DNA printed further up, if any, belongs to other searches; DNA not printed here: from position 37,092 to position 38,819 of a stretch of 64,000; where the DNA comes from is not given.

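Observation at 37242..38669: LonB-like AAA+ ATPase without protease domain, TM hairpin replaced by a zinc ribbon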

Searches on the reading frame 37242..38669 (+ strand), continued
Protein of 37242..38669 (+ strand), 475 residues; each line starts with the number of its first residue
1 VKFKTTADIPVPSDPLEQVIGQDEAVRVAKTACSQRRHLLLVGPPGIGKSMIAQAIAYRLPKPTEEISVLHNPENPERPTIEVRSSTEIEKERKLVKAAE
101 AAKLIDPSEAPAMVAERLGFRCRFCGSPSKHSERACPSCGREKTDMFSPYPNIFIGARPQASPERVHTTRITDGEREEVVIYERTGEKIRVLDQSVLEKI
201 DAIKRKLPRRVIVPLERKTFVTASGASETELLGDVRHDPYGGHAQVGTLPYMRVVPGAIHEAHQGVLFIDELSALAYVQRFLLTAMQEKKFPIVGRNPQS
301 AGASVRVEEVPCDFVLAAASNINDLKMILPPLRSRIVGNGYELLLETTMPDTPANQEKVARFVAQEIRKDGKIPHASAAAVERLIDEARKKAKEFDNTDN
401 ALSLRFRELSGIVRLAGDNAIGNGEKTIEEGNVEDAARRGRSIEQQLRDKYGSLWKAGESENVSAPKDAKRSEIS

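Call 8: find_homologous_proteins(query=window:37242-38669:+, max_evalue=0.00001)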
Query window:37242-38669:+ (475 aa): 7352 proteins with E <= 0.00001 among 8000 candidates; the best 120 are listed.
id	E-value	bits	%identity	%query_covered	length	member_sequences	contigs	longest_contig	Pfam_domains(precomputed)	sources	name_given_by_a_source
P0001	6.4e-290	979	94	100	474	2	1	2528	PF00158.33,PF00493.30,PF00004.36,PF05496.19,PF07728.21,PF01078.28,PF20720.4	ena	-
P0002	9.4e-286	966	91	100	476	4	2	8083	PF00158.33,PF00493.30,PF00004.36,PF05496.19,PF07728.21,PF01078.28,PF20720.4,PF13191.13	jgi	-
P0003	8.2e-277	936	89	100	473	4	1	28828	PF00158.33,PF00493.30,PF00004.36,PF05496.19,PF07728.21,PF01078.28,PF20720.4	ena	-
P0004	5.5e-202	690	68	97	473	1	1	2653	PF20030.6,PF00158.33,PF13245.13,PF00493.30,PF00004.36,PF05496.19,PF07728.21,PF01078.28,PF20720.4,PF13191.13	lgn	-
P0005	9.4e-200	682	64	100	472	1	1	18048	PF00158.33,PF23458.3,PF00004.36,PF05496.19,PF07728.21,PF01078.28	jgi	jgi:ATP-dependent Lon protease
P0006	1.3e-199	682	65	100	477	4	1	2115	PF20030.6,PF00158.33,PF00493.30,PF00004.36,PF07728.21,PF01078.28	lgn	-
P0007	8.0e-199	679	65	100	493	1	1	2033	PF00158.33,PF00004.36,PF05496.19,PF07728.21,PF01078.28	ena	-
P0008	8.2e-199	679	63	99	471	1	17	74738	PF00158.33,PF00493.30,PF00004.36,PF07728.21,PF01078.28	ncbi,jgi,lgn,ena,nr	ncbi:peptidase [Candidatus Micrarchaeota archaeon CG_4_10_14_0_2_um_filter_60_11]|nr:MAG: hypothetic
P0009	9.3e-199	679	66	97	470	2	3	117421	PF00158.33,PF00493.30,PF00004.36,PF05496.19,PF07728.21,PF01078.28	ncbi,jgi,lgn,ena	jgi:ATP-dependent Lon protease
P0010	9.9e-199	679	65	100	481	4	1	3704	PF00158.33,PF00004.36,PF05496.19,PF07728.21,PF01078.28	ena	-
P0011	1.5e-198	678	65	99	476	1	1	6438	PF00158.33,PF00004.36,PF05496.19,PF07728.21,PF01078.28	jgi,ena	-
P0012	1.6e-198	678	64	100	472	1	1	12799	PF00158.33,PF23458.3,PF00004.36,PF05496.19,PF07728.21,PF01078.28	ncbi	ncbi:MAG: ATP-binding protein [Candidatus Micrarchaeota archaeon]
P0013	1.7e-197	675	63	100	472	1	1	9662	PF00158.33,PF00004.36,PF05496.19,PF07728.21,PF01078.28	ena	-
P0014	2.0e-197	675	63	100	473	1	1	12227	PF20030.6,PF00158.33,PF23458.3,PF00493.30,PF00004.36,PF05496.19,PF07728.21,PF01078.28,PF20720.4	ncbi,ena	-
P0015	8.1e-197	673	66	99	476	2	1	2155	PF00158.33,PF00004.36,PF05496.19,PF07728.21,PF01078.28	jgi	jgi:ATP-dependent Lon protease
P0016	1.4e-196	672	65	97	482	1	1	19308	PF00158.33,PF00493.30,PF00004.36,PF05496.19,PF07728.21,PF01078.28,PF20720.4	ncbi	-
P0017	3.9e-196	670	65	99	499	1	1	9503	PF00158.33,PF00493.30,PF00004.36,PF05496.19,PF07728.21,PF01078.28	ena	-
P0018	6.9e-196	670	64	100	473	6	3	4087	PF00158.33,PF23458.3,PF00004.36,PF05496.19,PF07728.21,PF01078.28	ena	-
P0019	2.2e-195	668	64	97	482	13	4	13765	PF20030.6,PF00158.33,PF23458.3,PF00493.30,PF00004.36,PF05496.19,PF07728.21,PF01078.28,PF20720.4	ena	-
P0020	4.4e-195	667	64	97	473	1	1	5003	PF20030.6,PF00158.33,PF00004.36,PF05496.19,PF07728.21,PF01078.28,PF20720.4,PF13191.13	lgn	-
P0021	5.2e-195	667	63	99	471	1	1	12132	PF00158.33,PF00493.30,PF00004.36,PF05496.19,PF07728.21,PF01078.28,PF13248.12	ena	-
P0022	6.6e-195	666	63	98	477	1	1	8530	PF20030.6,PF00158.33,PF00004.36,PF05496.19,PF07728.21,PF01078.28,PF20720.4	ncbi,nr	ncbi:ATP-binding protein [Candidatus Micrarchaeota archaeon]|nr:ATP-binding protein [Candidatus Micr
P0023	6.8e-195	666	62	100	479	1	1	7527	PF20030.6,PF00158.33,PF00493.30,PF00004.36,PF05496.19,PF07728.21,PF01078.28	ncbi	ncbi:MAG: ATP-binding protein [Candidatus Micrarchaeota archaeon]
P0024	6.0e-194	663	64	97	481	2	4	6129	PF00158.33,PF00004.36,PF05496.19,PF07728.21,PF01078.28,PF20720.4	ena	-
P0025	9.0e-194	663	64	97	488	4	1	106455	PF20030.6,PF00158.33,PF00493.30,PF00004.36,PF13401.13,PF05496.19,PF07728.21,PF01078.28,PF13191.13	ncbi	ncbi:MAG: ATP-binding protein [Candidatus Micrarchaeia archaeon]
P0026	1.1e-192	659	63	97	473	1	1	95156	PF20030.6,PF00158.33,PF23458.3,PF00493.30,PF00004.36,PF05496.19,PF07728.21,PF01078.28,PF20720.4,PF13191.13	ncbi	ncbi:MAG: ATP-binding protein [Candidatus Norongarragalinales archaeon]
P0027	1.7e-192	658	61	99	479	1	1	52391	PF00158.33,PF00493.30,PF00004.36,PF05496.19,PF07728.21,PF01078.28,PF20720.4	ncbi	ncbi:MAG: ATP-binding protein [Candidatus Micrarchaeota archaeon]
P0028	1.9e-192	658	62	100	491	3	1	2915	PF00158.33,PF00493.30,PF00004.36,PF05496.19,PF07728.21,PF01078.28,PF20720.4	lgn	-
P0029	2.1e-192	658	64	96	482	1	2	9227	PF20030.6,PF00158.33,PF00493.30,PF00004.36,PF05496.19,PF07728.21,PF01078.28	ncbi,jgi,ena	-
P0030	5.5e-192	657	63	100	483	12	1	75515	PF20030.6,PF00158.33,PF00493.30,PF00004.36,PF05496.19,PF07728.21,PF01078.28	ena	-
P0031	1.0e-191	656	63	99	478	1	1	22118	PF00158.33,PF00493.30,PF00004.36,PF13401.13,PF05496.19,PF07728.21,PF01078.28,PF13191.13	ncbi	-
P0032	1.3e-191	655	63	97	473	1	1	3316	PF00158.33,PF23458.3,PF00493.30,PF00004.36,PF05496.19,PF07728.21,PF01078.28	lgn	-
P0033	1.6e-191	655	62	100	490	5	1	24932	PF00158.33,PF13245.13,PF00493.30,PF00004.36,PF05496.19,PF07728.21,PF01078.28,PF13191.13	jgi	-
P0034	1.7e-191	655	62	99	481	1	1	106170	PF20030.6,PF00158.33,PF00004.36,PF07728.21,PF01078.28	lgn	-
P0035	6.0e-191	653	63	97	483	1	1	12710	PF00158.33,PF00493.30,PF00004.36,PF05496.19,PF07728.21,PF01078.28,PF20720.4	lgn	-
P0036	1.6e-190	652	61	100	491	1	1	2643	PF00158.33,PF00493.30,PF00004.36,PF05496.19,PF07728.21,PF01078.28,PF13191.13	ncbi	ncbi:MAG: ATP-binding protein [Candidatus Micrarchaeota archaeon]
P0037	3.2e-190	651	62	97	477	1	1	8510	PF00158.33,PF13245.13,PF00493.30,PF00004.36,PF05496.19,PF07728.21,PF01078.28,PF20720.4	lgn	-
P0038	4.7e-190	650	62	100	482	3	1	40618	PF20030.6,PF00158.33,PF00493.30,PF00004.36,PF05496.19,PF07728.21,PF01078.28,PF20720.4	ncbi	-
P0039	5.2e-190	650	65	100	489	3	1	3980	PF20030.6,PF00158.33,PF23458.3,PF00004.36,PF13401.13,PF07728.21,PF01078.28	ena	-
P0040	6.4e-189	647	62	100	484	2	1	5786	PF20030.6,PF00158.33,PF00493.30,PF00004.36,PF05496.19,PF07728.21,PF01078.28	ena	-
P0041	7.6e-189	646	62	99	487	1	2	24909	PF20030.6,PF00158.33,PF00493.30,PF00004.36,PF07728.21,PF01078.28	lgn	-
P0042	1.3e-188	646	61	100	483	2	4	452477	PF20030.6,PF00158.33,PF00493.30,PF00004.36,PF05496.19,PF07728.21,PF01078.28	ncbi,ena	-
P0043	1.6e-188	645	61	99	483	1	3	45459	PF00158.33,PF00493.30,PF00004.36,PF05496.19,PF07728.21,PF01078.28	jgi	jgi:ATP-dependent Lon protease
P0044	2.6e-188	645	61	100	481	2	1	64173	PF00158.33,PF00493.30,PF00004.36,PF05496.19,PF07728.21,PF01078.28,PF20720.4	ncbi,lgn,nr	ncbi:AAA family ATPase [Candidatus Micrarchaeota archaeon]|nr:AAA family ATPase [Candidatus Micrarch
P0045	2.8e-188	644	60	99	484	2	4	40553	PF20030.6,PF00158.33,PF00493.30,PF00004.36,PF05496.19,PF07728.21,PF01078.28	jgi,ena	jgi:ATP-dependent Lon protease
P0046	7.0e-188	643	63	96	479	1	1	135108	PF00158.33,PF00493.30,PF00004.36,PF05496.19,PF07728.21,PF01078.28,PF20720.4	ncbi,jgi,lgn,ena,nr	ncbi:ATP-binding protein [Candidatus Micrarchaeota archaeon]|nr:ATP-binding protein [Candidatus Micr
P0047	7.1e-188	643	63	97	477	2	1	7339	PF00158.33,PF00004.36,PF05496.19,PF07728.21,PF01078.28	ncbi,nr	ncbi:AAA family ATPase [Candidatus Micrarchaeota archaeon]|nr:AAA family ATPase [Candidatus Micrarch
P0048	1.0e-187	643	62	99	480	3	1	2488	PF20030.6,PF00158.33,PF00493.30,PF00004.36,PF05496.19,PF07728.21,PF01078.28,PF13191.13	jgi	jgi:ATP-dependent Lon protease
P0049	1.9e-187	642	63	97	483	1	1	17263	PF00158.33,PF00493.30,PF00004.36,PF13401.13,PF07728.21,PF01078.28,PF13191.13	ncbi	-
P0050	2.0e-187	642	61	97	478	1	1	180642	PF00158.33,PF00004.36,PF05496.19,PF07728.21,PF01078.28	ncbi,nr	ncbi:AAA family ATPase [Candidatus Micrarchaeota archaeon]|nr:AAA family ATPase [Candidatus Micrarch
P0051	2.9e-187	641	61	100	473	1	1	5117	PF00158.33,PF00004.36,PF05496.19,PF07728.21,PF01078.28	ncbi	-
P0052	3.3e-187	641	61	100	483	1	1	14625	PF20030.6,PF00158.33,PF00493.30,PF00004.36,PF05496.19,PF07728.21,PF01078.28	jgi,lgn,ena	-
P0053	4.0e-187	641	60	100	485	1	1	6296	PF12172.15,PF20030.6,PF00158.33,PF00493.30,PF00004.36,PF07728.21,PF01078.28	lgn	-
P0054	4.9e-187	640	62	97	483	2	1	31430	PF20030.6,PF00158.33,PF00493.30,PF00004.36,PF07728.21,PF01078.28,PF20720.4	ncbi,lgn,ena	-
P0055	5.6e-187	640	61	97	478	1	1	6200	PF00158.33,PF00004.36,PF07728.21,PF01078.28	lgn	-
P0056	5.8e-187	640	62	97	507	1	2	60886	PF20030.6,PF00158.33,PF00493.30,PF00004.36,PF05496.19,PF07728.21,PF01078.28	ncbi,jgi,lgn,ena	-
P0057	6.0e-187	640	61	100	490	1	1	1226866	PF00158.33,PF00493.30,PF00004.36,PF05496.19,PF07728.21,PF01078.28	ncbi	-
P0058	6.4e-187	640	61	97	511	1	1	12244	PF00158.33,PF00004.36,PF05496.19,PF07728.21,PF01078.28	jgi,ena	-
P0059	1.2e-186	639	62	96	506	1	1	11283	PF20030.6,PF00158.33,PF00004.36,PF13401.13,PF05496.19,PF07728.21,PF01078.28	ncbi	-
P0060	2.1e-186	638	59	100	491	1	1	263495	PF00158.33,PF00004.36,PF05496.19,PF07728.21,PF01078.28,PF20720.4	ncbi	-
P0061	3.0e-186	638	63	97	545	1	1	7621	PF20030.6,PF00158.33,PF00004.36,PF05496.19,PF07728.21,PF01078.28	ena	-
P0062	6.9e-186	637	61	97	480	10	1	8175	PF00158.33,PF00004.36,PF13401.13,PF05496.19,PF07728.21,PF01078.28,PF20720.4,PF13191.13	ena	-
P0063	1.3e-185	636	59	99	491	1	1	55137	PF20030.6,PF00158.33,PF00004.36,PF05496.19,PF07728.21,PF01078.28,PF20720.4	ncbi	ncbi:MAG: ATP-binding protein [Candidatus Micrarchaeota archaeon]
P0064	3.4e-185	634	62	96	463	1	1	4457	PF00158.33,PF00493.30,PF00004.36,PF05496.19,PF07728.21,PF01078.28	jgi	jgi:ATP-dependent Lon protease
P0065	4.3e-185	634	61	97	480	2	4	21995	PF00158.33,PF00004.36,PF05496.19,PF07728.21,PF01078.28,PF20720.4,PF13191.13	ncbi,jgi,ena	-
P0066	4.4e-185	634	61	97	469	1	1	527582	PF00158.33,PF00493.30,PF00004.36,PF05496.19,PF07728.21,PF01078.28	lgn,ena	-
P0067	6.3e-185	633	60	99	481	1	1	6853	PF20030.6,PF00158.33,PF13245.13,PF00493.30,PF00004.36,PF05496.19,PF07728.21,PF01078.28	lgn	-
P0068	7.0e-185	633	61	100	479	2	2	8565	PF20030.6,PF00158.33,PF13245.13,PF00493.30,PF00004.36,PF07728.21,PF01078.28,PF13191.13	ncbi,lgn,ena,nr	ncbi:peptidase [Candidatus Micrarchaeota archaeon CG1_02_51_15]|nr:MAG: peptidase [Candidatus Micrar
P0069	1.0e-184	633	61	99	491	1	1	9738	PF20030.6,PF00158.33,PF00493.30,PF00004.36,PF05496.19,PF07728.21,PF01078.28,PF20720.4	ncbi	-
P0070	1.3e-184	632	62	96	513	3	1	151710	PF00158.33,PF00004.36,PF05496.19,PF07728.21,PF01078.28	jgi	jgi:ATP-dependent Lon protease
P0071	1.7e-184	632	59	98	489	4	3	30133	PF00158.33,PF00004.36,PF05496.19,PF07728.21,PF01078.28,PF20720.4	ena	-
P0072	1.8e-184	632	60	97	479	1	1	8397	PF00158.33,PF00493.30,PF00004.36,PF07728.21,PF01078.28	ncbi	ncbi:MAG: ATP-binding protein [Candidatus Micrarchaeota archaeon]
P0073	2.0e-184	632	58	99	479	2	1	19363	PF00158.33,PF00493.30,PF00004.36,PF05496.19,PF07728.21,PF01078.28,PF20720.4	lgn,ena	-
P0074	2.2e-184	632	62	95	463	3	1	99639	PF00158.33,PF00493.30,PF00004.36,PF05496.19,PF07728.21,PF01078.28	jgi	-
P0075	3.9e-184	631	60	99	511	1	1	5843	PF00158.33,PF00004.36,PF05496.19,PF07728.21,PF01078.28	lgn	-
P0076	4.2e-184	631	62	96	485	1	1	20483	PF00158.33,PF00004.36,PF05496.19,PF07728.21,PF01078.28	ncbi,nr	ncbi:ATP-binding protein [Candidatus Micrarchaeota archaeon]|nr:ATP-binding protein [Candidatus Micr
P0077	5.4e-184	630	62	96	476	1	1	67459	PF00158.33,PF00004.36,PF05496.19,PF07728.21,PF01078.28,PF20720.4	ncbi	ncbi:MAG: ATP-binding protein [Candidatus Micrarchaeota archaeon]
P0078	5.6e-184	630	64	97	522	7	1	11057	PF20030.6,PF00158.33,PF20436.5,PF00004.36,PF07728.21,PF01078.28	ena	-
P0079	8.2e-184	630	62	97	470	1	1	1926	PF00158.33,PF00493.30,PF00004.36,PF07728.21,PF01078.28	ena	-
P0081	1.3e-183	629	59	99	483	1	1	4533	PF20030.6,PF00158.33,PF00493.30,PF00004.36,PF13401.13,PF07728.21,PF01078.28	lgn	-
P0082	2.5e-183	628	59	100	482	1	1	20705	PF00158.33,PF00493.30,PF00004.36,PF07728.21,PF01078.28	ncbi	-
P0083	2.6e-183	628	60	97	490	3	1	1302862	PF00158.33,PF00493.30,PF00004.36,PF07728.21,PF01078.28,PF20720.4,PF13191.13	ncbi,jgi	ncbi:MAG: ATP-binding protein [Candidatus Micrarchaeia archaeon]|jgi:ATP-dependent Lon protease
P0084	1.1e-182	626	59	97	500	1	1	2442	PF00158.33,PF00493.30,PF00004.36,PF05496.19,PF07728.21,PF01078.28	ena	-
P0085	6.1e-182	624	60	99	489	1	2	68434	PF20030.6,PF00158.33,PF13245.13,PF00493.30,PF00004.36,PF05496.19,PF07728.21,PF01078.28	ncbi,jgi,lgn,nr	ncbi:MAG TPA: ATP-binding protein [Candidatus Norongarragalinales archaeon]|jgi:ATP-dependent Lon pr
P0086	6.4e-182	624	59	97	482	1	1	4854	PF20030.6,PF00158.33,PF00493.30,PF00004.36,PF07728.21,PF01078.28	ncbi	ncbi:MAG: ATP-binding protein [Candidatus Micrarchaeota archaeon]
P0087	8.0e-182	623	62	99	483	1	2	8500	PF20030.6,PF00158.33,PF00493.30,PF00004.36,PF07728.21,PF01078.28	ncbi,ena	-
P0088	1.1e-181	623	59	100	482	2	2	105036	PF20030.6,PF00158.33,PF00004.36,PF05496.19,PF07728.21,PF01078.28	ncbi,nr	ncbi:ATP-binding protein [Candidatus Micrarchaeota archaeon]|nr:ATP-binding protein [Candidatus Micr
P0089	1.2e-181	623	59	99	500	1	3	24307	PF00158.33,PF00493.30,PF00004.36,PF05496.19,PF07728.21,PF01078.28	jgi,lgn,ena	-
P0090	1.4e-181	622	60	100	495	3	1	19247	PF00158.33,PF00004.36,PF05496.19,PF07728.21,PF01078.28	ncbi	-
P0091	3.4e-181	621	59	97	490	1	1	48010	PF00158.33,PF00004.36,PF05496.19,PF07728.21,PF01078.28,PF20720.4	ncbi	-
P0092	5.0e-181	621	59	97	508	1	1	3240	PF20030.6,PF00158.33,PF00493.30,PF00004.36,PF05496.19,PF07728.21,PF01078.28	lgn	-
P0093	1.4e-180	619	60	99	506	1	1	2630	PF00158.33,PF00493.30,PF00004.36,PF07728.21,PF01078.28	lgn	-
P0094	1.6e-180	619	60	97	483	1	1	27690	PF00158.33,PF00493.30,PF00004.36,PF07728.21,PF01078.28,PF20720.4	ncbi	-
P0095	2.4e-180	618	60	97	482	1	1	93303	PF20030.6,PF00158.33,PF00493.30,PF00004.36,PF13401.13,PF07728.21,PF01078.28,PF13191.13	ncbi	-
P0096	1.4e-179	616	62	94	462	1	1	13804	PF00158.33,PF00493.30,PF00004.36,PF05496.19,PF07728.21,PF01078.28,PF13191.13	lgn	-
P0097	2.4e-179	615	64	96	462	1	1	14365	PF00158.33,PF00004.36,PF07728.21,PF01078.28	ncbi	ncbi:MAG: ATP-binding protein [Candidatus Norongarragalinales archaeon]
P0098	5.9e-179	614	60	100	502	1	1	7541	PF00158.33,PF00004.36,PF05496.19,PF07728.21,PF01078.28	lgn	-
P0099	7.8e-179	613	61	96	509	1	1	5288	PF00158.33,PF00004.36,PF05496.19,PF07728.21,PF01078.28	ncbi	-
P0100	2.0e-176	605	59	97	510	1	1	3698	PF20030.6,PF00158.33,PF00004.36,PF05496.19,PF07728.21,PF01078.28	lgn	-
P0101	3.5e-176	605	59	99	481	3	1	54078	PF20030.6,PF00158.33,PF13245.13,PF00004.36,PF05496.19,PF07728.21,PF01078.28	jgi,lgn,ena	-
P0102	4.6e-175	601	57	99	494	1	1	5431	PF20030.6,PF00158.33,PF00004.36,PF05496.19,PF07728.21,PF01078.28,PF20720.4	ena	-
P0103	5.0e-175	601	57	100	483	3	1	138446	PF20030.6,PF00158.33,PF00493.30,PF00004.36,PF05496.19,PF07728.21,PF01078.28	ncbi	-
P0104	4.7e-174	598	58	99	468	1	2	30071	PF00158.33,PF00493.30,PF00004.36,PF07728.21,PF01078.28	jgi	jgi:ATP-dependent Lon protease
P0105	1.9e-173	596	58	96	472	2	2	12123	PF00158.33,PF20436.5,PF00493.30,PF00004.36,PF07728.21,PF01078.28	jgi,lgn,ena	jgi:ATP-dependent Lon protease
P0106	2.8e-173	595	58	99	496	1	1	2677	PF20030.6,PF00158.33,PF00004.36,PF05496.19,PF07728.21,PF01078.28,PF20720.4,PF13191.13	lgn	-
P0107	3.1e-173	595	57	99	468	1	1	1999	PF00158.33,PF00493.30,PF00004.36,PF07728.21,PF01078.28,PF20720.4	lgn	-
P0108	5.3e-173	594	55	99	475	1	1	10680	PF20030.6,PF00158.33,PF00004.36,PF07728.21,PF01078.28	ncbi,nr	ncbi:Archaeal Lon protease [uncultured archaeon]|nr:Archaeal Lon protease [uncultured archaeon]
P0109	1.0e-172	593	59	97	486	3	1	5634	PF20030.6,PF00158.33,PF13245.13,PF00493.30,PF00004.36,PF05496.19,PF07728.21,PF01078.28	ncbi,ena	-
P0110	2.1e-172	592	59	99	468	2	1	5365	PF00158.33,PF20436.5,PF00493.30,PF00004.36,PF13401.13,PF05496.19,PF07728.21,PF01078.28,PF03215.22,PF20720.4,PF13191.13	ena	-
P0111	2.7e-172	592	60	99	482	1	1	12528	PF00158.33,PF00004.36,PF07728.21,PF01078.28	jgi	jgi:predicted ATP-dependent protease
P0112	4.5e-172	591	57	97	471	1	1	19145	PF20030.6,PF00158.33,PF00493.30,PF00004.36,PF07728.21,PF01078.28,PF20720.4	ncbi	-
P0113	9.0e-172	590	58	97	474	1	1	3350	PF20030.6,PF00158.33,PF00493.30,PF00004.36,PF05496.19,PF07728.21,PF01078.28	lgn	-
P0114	3.2e-171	588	61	97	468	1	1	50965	PF00158.33,PF20436.5,PF00493.30,PF00004.36,PF13401.13,PF05496.19,PF07728.21,PF01078.28,PF20720.4,PF13191.13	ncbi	-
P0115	8.5e-171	587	56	98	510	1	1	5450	PF20030.6,PF00158.33,PF00004.36,PF05496.19,PF07728.21,PF01078.28,PF20720.4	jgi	jgi:ATP-dependent Lon protease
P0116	2.3e-170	585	55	97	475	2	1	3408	PF20030.6,PF00158.33,PF00004.36,PF07728.21,PF01078.28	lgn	-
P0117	4.0e-170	585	58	97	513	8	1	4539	PF20030.6,PF00158.33,PF00004.36,PF13401.13,PF05496.19,PF07728.21,PF01078.28,PF20720.4,PF13191.13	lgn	-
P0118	5.3e-170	584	59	97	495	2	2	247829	PF20030.6,PF00158.33,PF00004.36,PF07728.21,PF01078.28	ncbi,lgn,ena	-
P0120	1.3e-169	583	56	99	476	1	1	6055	PF00158.33,PF00493.30,PF00004.36,PF05496.19,PF07728.21,PF01078.28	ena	-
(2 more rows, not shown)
